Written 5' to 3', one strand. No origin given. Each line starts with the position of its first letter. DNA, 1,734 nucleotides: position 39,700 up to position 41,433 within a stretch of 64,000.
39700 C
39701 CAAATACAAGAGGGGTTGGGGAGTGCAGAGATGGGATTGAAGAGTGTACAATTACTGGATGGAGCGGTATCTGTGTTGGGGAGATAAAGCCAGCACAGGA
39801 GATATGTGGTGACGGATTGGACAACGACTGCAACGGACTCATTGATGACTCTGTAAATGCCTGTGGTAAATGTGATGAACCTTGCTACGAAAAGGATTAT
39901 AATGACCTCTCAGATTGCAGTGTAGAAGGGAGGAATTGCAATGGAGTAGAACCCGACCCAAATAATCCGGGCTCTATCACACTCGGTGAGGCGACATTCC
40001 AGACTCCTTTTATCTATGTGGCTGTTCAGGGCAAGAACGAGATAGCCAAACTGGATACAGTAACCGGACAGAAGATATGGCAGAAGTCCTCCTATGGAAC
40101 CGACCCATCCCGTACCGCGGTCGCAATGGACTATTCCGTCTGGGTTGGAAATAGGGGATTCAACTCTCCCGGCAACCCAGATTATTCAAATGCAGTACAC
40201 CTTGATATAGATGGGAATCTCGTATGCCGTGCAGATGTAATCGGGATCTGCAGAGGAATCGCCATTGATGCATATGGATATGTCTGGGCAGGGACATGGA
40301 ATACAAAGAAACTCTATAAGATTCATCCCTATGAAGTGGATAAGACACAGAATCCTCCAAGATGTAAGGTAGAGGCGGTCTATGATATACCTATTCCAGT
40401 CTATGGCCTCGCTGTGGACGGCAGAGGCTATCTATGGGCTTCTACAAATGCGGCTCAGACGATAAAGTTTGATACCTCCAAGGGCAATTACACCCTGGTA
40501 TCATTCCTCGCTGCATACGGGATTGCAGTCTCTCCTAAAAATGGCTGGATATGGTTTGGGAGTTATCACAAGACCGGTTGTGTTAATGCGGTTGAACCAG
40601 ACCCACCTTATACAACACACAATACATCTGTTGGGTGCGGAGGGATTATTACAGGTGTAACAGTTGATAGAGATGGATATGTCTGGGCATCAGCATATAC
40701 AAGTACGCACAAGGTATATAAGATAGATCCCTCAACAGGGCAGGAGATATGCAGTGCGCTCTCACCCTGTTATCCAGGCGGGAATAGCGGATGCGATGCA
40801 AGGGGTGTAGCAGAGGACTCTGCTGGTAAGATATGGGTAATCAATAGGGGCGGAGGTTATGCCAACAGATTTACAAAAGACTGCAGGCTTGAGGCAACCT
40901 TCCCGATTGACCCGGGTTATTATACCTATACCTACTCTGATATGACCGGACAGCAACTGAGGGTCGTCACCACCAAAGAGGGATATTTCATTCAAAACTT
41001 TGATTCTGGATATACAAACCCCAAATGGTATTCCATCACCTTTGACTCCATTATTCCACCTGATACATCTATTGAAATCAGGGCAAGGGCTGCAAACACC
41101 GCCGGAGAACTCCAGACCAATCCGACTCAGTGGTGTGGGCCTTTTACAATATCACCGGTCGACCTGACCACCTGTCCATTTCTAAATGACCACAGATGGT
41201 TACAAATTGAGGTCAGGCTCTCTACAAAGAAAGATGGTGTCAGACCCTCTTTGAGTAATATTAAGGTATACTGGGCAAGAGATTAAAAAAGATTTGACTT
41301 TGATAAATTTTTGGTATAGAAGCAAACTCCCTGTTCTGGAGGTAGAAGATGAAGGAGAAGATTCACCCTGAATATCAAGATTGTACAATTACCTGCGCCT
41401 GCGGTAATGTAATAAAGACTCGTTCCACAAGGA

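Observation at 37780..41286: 1170-aa lipoprotein with ~8 alternating short/long MopE-like Cys-rich metal-binding repeats fused to a beta-propeller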

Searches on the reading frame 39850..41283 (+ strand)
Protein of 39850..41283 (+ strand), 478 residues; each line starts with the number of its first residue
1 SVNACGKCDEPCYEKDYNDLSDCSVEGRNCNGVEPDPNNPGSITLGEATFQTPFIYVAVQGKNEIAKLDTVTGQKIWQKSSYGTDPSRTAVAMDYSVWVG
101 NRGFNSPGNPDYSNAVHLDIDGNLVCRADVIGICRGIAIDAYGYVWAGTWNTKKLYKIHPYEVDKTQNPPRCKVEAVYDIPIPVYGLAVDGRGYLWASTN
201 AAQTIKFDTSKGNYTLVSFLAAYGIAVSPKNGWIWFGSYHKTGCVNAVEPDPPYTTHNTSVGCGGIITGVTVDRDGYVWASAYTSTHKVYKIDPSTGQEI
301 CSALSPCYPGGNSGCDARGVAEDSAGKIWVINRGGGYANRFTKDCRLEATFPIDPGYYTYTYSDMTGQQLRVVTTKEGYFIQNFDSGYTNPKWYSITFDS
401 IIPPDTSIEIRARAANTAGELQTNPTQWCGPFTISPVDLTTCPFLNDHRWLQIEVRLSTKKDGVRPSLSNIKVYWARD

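Call 13: find_related_loci(query=window:39850-41283:+, collection=genome_contigs, flank=6000)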
Query window:39850-41283:+ (478 aa) in genome_contigs; peptide patterns used: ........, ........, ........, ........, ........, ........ (x = any residue, [..] = any of these).
48 stretches matched a pattern; 4 encode a relative of the query (tblastn E <= 1e-3); 4 distinct loci.
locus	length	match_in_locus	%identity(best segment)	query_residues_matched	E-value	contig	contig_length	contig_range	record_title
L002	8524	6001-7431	89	1-477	0e+0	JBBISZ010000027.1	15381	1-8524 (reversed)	MAG: Deltaproteobacteria bacterium isolate STF170223_bin_385 NODE_4107_length_15381_cov_4.028122, whole genome shotgun s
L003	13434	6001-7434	87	1-478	0e+0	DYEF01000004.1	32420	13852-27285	MAG TPA_asm: Bdellovibrio sp. isolate Tomsk_43_40 Tomsk_k141_6138, whole genome shotgun sequence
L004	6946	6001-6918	88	1-307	0e+0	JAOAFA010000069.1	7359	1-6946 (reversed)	MAG: Deltaproteobacteria bacterium isolate SKW273 k141_665027, whole genome shotgun sequence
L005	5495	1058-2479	52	1-477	2e-156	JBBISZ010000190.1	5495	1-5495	MAG: Deltaproteobacteria bacterium isolate STF170223_bin_385 NODE_13549_length_5495_cov_3.929596, whole genome shotgun s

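Call 17: search_solved_structures(query=window:39850-41283:+, max_evalue=10, show_alignments=2)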
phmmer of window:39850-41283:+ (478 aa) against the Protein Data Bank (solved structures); distinct sequences matched with E-value up to 10: 13.
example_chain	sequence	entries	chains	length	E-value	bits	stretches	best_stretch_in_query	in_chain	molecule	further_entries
6i38_A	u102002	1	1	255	2.7e-07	32.9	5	268-343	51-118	nv2Pizza6-AYW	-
6i37_A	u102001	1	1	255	5e-07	32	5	268-343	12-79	nv1Pizza6-AYW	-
6f0q_A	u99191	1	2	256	6.1e-07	31.7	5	268-343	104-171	Pizza6-AYW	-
6i3b_A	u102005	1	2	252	6.3e-07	31.7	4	268-343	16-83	cPizza6-AYW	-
6i39_A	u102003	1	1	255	4.8e-06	28.8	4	267-343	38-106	v31Pizza6-AYW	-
6i3a_A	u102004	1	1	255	5.4e-06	28.6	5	268-343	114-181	v22Pizza6-AYW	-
7zpz_A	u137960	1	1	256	2.7e-05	26.3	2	268-343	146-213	Pizza6-TSR-TSH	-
6f0s_A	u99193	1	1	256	0.00031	22.8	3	186-335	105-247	Pizza6-SYW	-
7zph_A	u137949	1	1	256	0.00033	22.7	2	268-341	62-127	Pizza6-TNK-RSH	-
7zqg_A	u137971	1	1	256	0.0004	22.4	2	268-340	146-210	Pizza6-KSH-TSH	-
7zq2_A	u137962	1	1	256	0.00052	22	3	268-342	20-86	Pizza6-RSH-TSH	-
4hqd_A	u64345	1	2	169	0.28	13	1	29-90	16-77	Engineered Protein OR265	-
3wwb_A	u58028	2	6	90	0.55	12.1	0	318-349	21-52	Pizza2-SR protein | pizza2sr-pb protein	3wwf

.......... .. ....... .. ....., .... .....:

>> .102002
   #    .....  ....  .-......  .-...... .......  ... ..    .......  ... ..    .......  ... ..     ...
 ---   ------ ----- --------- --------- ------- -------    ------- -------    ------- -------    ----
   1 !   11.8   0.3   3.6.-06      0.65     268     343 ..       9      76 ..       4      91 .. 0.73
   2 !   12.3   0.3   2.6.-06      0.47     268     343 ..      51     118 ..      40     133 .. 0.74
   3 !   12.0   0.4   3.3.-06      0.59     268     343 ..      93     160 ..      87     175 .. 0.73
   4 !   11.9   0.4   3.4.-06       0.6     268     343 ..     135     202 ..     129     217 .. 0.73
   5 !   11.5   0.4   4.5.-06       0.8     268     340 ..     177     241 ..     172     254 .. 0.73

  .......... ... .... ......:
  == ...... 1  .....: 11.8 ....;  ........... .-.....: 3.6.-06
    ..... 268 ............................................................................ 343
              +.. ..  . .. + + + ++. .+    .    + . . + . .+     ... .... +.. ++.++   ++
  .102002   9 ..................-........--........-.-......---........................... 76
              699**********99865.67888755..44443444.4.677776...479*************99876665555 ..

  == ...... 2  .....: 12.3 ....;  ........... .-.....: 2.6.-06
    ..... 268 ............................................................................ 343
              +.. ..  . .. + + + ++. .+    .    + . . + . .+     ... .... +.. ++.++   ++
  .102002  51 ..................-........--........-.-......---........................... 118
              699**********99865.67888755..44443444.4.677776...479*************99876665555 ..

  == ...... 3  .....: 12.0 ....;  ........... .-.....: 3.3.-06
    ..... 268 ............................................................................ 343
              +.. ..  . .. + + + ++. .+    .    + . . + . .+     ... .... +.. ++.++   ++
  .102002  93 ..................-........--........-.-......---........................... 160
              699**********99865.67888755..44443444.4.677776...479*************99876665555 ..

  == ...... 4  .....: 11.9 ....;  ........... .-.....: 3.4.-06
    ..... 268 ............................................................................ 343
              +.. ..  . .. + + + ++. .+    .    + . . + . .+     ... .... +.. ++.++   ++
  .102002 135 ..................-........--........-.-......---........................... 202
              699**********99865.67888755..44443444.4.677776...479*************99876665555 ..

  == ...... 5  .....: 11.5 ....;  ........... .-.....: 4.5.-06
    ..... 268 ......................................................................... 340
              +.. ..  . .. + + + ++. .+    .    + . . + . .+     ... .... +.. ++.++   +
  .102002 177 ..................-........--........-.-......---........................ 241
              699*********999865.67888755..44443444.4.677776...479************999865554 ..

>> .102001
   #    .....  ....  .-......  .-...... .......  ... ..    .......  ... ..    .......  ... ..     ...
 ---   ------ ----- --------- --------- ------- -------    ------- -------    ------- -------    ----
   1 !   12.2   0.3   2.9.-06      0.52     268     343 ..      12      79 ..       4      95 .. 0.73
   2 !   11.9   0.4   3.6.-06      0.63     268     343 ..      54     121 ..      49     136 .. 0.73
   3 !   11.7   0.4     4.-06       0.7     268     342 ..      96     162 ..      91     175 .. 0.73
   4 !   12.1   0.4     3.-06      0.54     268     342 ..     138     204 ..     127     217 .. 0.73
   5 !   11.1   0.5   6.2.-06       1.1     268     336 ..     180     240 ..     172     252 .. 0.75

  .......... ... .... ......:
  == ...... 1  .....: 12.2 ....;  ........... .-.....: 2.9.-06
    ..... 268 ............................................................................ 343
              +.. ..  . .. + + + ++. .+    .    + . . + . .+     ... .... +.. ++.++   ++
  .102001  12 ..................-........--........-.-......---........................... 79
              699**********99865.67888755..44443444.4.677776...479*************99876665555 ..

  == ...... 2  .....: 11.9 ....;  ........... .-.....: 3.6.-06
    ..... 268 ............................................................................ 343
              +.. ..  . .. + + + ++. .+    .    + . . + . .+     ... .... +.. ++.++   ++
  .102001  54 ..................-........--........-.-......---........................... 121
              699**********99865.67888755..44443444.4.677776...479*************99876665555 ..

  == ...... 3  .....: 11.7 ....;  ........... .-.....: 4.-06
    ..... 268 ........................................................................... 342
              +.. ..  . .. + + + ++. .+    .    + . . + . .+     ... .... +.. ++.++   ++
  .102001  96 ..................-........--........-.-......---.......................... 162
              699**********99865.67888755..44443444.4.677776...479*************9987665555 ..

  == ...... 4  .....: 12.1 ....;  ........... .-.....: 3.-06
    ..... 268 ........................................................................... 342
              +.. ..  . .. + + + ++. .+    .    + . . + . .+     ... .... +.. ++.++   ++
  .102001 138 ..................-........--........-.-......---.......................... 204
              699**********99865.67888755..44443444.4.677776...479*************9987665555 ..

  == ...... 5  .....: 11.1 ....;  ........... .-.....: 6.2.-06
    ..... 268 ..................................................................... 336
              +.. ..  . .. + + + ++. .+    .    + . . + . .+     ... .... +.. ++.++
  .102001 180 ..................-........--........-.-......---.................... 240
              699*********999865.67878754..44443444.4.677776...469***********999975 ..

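Call 33: predict_structure(alignment_id=A2)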
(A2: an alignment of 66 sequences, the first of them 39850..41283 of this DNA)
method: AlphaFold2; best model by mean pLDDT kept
length: 478 residues; sequences in the alignment: 66
mean_pLDDT: 94.0   pTM: 0.87
mean pLDDT of the five models: 94.0, 92.8, 92.6, 92.4, 91.5
residues with pLDDT >= 90: 405; 70-90: 64; 50-70: 9; < 50: 0
segments of 3 or more residues with pLDDT < 50: none
pLDDT, mean of each block of 10 residues (from residue 1): 78 91 91 91 80 93 98 98 97 95 98 98 98 97 96 98 97 98 97 94 94 93 90 93 88 95 91 96 88 97 97 93 95 96 98 96 91 88 96 97 95 98 96 97 97 93 90 94
secondary structure, 60 per line:
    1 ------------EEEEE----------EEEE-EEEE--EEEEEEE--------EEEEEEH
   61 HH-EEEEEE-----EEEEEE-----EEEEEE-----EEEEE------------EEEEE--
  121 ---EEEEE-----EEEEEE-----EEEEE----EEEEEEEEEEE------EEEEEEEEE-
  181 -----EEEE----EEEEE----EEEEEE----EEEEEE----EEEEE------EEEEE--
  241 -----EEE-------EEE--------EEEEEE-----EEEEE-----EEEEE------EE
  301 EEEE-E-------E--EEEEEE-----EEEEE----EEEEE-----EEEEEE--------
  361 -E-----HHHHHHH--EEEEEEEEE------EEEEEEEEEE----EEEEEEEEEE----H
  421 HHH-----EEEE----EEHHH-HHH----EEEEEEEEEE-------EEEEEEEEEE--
elements in order: E13-17 E28-31 E33-36 E39-45 E54-59 E64-69 E75-80 E86-91 E97-101 E114-118 E124-128 E134-139 E145-149 E154-164 E171-179 E186-189 E194-198 E203-208 E213-218 E223-227 E234-238 E246-248 E256-258 E267-272 E278-282 E288-292 E299-304 E317-322 E328-332 E337-341 E347-352 H368-374 E377-385 E392-401 E406-415 H420-423 E429-432 E450-459 E467-476

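Call 37: fold_search(model_id=the predicted structure, library=pdb)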
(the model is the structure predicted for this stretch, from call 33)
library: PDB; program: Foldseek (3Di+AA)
matches with E <= 10: 1875; with E <= 0.001: 1410
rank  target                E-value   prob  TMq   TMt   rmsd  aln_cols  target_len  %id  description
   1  1l0q_A                2.4e-14  1.00  0.54  0.66  15.3       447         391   15  Tandem YVTN beta-propeller and PKD domains from an archaeal surface layer protein (released 2002-11-06)
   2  7ax2                  7.9e-13  1.00  0.45  0.66   9.3       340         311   15  Crystal structure of the computationally designed Scone-E protein co-crystallized with STA, form b (released 2021-01-13)
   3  6tji_A                9.6e-13  1.00  0.39  0.50  10.1       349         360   15  Crystal structure of the computationally designed Cake10 protein (released 2020-05-06)
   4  7awz                  1.0e-11  1.00  0.45  0.66   9.2       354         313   13  Crystal structure of the computationally designed Scone-E protein (released 2021-01-13)
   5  8u10_1                2.3e-11  1.00  0.38  0.39  21.4       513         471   12  In situ cryo-EM structure of bacteriophage P22 gp1:gp4:gp5:gp10:gp9 N-term complex in conformation 1 at 3.2A resolutio (released 2023-11-22)
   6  9jg6_a                2.5e-10  1.00  0.36  0.37  21.9       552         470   12  The tail-complex structure of phage P22 (released 2025-02-26)
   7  6tv2_A                2.9e-10  1.00  0.44  0.54   5.8       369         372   14  Heme d1 biosynthesis associated Protein NirF (released 2020-04-22)
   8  4a2m_A                3.7e-10  1.00  0.30  0.21  25.8       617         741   12  Structure of the periplasmic domain of the heparin and heparan sulphate sensing hybrid two component system BT4663 in  (released 2012-05-02)
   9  2qc5                  4.3e-10  1.00  0.46  0.73  11.1       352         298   12  Streptogramin B lyase structure (released 2008-10-14)
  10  8j72_A                4.8e-10  1.00  0.38  0.61   7.5       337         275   14  Crystal structure of mammalian Trim71 in complex with lncRNA Trincr1 (released 2024-03-06)
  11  1q7f_B                4.8e-10  1.00  0.36  0.57   7.0       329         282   15  Brain Tumor NHL domain (released 2003-10-21)
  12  8ir1_N                5.3e-10  1.00  0.47  0.48  11.6       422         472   11  human nuclear pre-60S ribosomal particle - State A (released 2023-08-09)
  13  6fpt_B                5.3e-10  1.00  0.36  0.43  16.0       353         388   12  Crystal structure of Danio rerio Lin41 filamin-NHL domains (released 2018-05-09)
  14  8era_C                5.8e-10  1.00  0.51  0.76   4.0       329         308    8  RMC-5552 in complex with mTORC1 and FKBP12 (released 2022-12-28)
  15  4lg8                  5.8e-10  1.00  0.45  0.68  11.8       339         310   12  Crystal structure of PRPF19 WD40 repeats (released 2013-08-07)
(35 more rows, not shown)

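Call 47: find_homologous_proteins(query=window:39940-41283:+, max_evalue=0.00001)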
Query window:39940-41283:+ (448 aa): 230 proteins with E <= 0.00001 among 4799 candidates; the best 120 are listed.
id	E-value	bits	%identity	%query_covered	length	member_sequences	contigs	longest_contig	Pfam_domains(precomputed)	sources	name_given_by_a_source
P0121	9.9e-195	666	63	100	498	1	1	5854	PF24684.2,PF08450.19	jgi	jgi:streptogramin lyase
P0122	4.6e-188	644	60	100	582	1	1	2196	PF07494.18,PF08450.19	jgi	jgi:streptogramin lyase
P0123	8.0e-154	531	55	100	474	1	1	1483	PF08450.19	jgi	jgi:streptogramin lyase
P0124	6.2e-152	525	55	100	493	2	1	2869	PF24684.2,PF08450.19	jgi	jgi:sugar lactone lactonase YvrE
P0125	3.6e-151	522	57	89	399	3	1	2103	PF07494.18,PF08450.19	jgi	jgi:streptogramin lyase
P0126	1.6e-147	510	52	100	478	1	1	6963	PF07494.18,PF24684.2,PF08450.19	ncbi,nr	ncbi:MAG: hypothetical protein HY897_25350, partial [Deltaproteobacteria bacterium]|nr:hypothetical 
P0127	5.2e-143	495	53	95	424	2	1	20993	PF07494.18,PF24684.2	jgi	jgi:sugar lactone lactonase YvrE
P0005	5.3e-142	492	52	99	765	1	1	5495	PF11617.14,PF24684.2,PF08450.19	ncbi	-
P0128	6.3e-141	489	51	100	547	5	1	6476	PF24684.2,PF08450.19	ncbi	ncbi:MAG: hypothetical protein ACP5QK_12535, partial [Myxococcota bacterium]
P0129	4.8e-129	449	47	100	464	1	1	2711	PF07494.18,PF24684.2,PF01436.28,PF06739.18,PF08450.19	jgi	jgi:streptogramin lyase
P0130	3.0e-120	420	46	100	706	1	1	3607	PF07494.18,PF11617.14,PF24684.2,PF08450.19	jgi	jgi:streptogramin lyase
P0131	8.5e-109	383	44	95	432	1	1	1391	PF07494.18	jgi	jgi:hypothetical protein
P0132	4.1e-103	364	43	99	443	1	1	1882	PF07494.18,PF24684.2,PF01436.28,PF08450.19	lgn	-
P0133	1.2e-97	346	41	97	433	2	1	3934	PF07494.18,PF24684.2,PF08450.19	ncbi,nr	ncbi:MAG: hypothetical protein NZM37_11590, partial [Sandaracinaceae bacterium]|nr:hypothetical prot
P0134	4.4e-91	324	51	64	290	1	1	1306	-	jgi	-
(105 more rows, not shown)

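Call 59: search_protein_representatives(protein=window:39940-41283:+)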
Query: 448 residues. Proteins with E-value up to 0.001 (for the whole library): 1797; up to 1e-10: 725; up to 1e-30: 63. The best 150 are listed.
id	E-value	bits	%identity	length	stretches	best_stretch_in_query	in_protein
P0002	1.5e-280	947.4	87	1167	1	1-448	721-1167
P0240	5.0e-212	721.4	46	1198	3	2-443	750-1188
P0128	2.0e-141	488.5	54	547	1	2-447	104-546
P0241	1.8e-110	386.5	44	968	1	2-446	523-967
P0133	3.7e-98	345.9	43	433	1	13-446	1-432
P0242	9.5e-97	341.2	44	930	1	2-446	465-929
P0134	1.4e-91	324.2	54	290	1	159-446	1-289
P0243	7.2e-87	308.6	43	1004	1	1-446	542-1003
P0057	3.3e-79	283.4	42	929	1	2-447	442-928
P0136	6.5e-70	252.7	38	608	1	3-447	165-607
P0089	1.5e-64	235.0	45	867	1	1-323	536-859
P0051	2.9e-60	220.9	37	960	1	4-445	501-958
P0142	1.6e-59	218.5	39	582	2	9-179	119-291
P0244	2.1e-59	218.1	51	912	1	3-226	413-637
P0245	6.6e-58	213.1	40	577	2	147-447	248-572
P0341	2.0e-24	102.7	37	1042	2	105-341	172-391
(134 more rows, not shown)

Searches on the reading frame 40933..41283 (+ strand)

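Call 49: search_protein_families(library=pfam, proteins=[window:40933-41283:+], max_evalue=10)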
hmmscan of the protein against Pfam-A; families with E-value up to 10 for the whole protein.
window:40933-41283:+ (117 aa): 1 family
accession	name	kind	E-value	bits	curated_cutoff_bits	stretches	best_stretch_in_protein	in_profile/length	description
PF22902.2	NOMO1-like_9th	-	0.16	12.2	27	0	7-25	49-67/75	BOS complex subunit NOMO1-like, beta sandwich domain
